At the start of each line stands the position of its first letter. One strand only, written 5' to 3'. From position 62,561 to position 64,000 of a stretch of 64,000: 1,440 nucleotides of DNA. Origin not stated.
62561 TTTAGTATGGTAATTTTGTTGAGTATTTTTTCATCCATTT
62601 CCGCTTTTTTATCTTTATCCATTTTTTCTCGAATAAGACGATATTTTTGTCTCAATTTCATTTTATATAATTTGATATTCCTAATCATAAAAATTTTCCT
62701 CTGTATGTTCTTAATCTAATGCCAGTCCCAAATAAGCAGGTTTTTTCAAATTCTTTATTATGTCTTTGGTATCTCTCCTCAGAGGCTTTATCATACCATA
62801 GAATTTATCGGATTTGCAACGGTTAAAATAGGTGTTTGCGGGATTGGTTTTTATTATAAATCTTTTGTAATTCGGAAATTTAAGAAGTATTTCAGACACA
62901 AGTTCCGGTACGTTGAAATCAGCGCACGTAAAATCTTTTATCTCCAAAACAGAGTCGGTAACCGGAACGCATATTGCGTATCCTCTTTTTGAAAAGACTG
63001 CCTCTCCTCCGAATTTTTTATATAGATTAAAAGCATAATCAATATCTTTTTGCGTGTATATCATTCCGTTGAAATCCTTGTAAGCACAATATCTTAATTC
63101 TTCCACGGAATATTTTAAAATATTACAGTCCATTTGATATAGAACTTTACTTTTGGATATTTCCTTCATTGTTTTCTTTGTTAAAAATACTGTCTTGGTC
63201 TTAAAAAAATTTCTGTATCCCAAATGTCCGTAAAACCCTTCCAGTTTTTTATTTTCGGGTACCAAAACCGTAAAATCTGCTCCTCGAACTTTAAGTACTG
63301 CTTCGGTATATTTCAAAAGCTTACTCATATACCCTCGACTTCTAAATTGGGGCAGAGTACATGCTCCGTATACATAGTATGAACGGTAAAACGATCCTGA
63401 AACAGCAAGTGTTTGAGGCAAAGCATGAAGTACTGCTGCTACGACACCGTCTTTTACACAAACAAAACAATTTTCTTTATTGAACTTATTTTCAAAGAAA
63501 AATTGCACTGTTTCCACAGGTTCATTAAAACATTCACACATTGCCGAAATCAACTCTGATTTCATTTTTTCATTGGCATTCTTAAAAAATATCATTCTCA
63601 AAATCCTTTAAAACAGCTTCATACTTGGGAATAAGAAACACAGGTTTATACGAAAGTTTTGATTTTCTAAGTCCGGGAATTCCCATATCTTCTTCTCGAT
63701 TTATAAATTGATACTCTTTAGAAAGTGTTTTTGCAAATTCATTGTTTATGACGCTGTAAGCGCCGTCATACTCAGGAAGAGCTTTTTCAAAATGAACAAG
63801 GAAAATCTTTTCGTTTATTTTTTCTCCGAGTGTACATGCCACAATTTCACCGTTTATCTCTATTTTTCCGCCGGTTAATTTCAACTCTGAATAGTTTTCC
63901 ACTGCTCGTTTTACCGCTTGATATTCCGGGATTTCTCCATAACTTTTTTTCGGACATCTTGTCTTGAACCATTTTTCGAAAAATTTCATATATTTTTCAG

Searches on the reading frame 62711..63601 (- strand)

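Call 48: search_protein_families(library=pfam, proteins=[window:62711-63601:-], max_evalue=0.00001)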
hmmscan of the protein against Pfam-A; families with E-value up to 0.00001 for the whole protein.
window:62711-63601:- (296 aa): 3 families
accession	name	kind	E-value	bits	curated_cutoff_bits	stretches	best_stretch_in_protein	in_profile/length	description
PF13527.13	Acetyltransf_9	-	1.8e-19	70.5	25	1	7-130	3-125/127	Acetyltransferase (GNAT) domain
PF00583.31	Acetyltransf_1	-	1.9e-08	35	20.7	1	18-129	5-116/116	Acetyltransferase (GNAT) family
PF13508.13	Acetyltransf_7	-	4.1e-06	27.5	27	1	42-130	2-83/84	Acetyltransferase (GNAT) domain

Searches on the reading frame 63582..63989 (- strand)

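Call 76: search_protein_families(library=pfam, proteins=[window:63582-63989:-], max_evalue=0.0001)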
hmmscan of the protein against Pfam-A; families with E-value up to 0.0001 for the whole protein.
window:63582-63989:- (135 aa): 1 family
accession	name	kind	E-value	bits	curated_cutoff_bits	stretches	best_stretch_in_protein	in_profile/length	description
PF09924.15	LPG_synthase_C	-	9e-23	81.2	27.5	1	5-125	154-297/298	Phosphatidylglycerol lysyltransferase, C-terminal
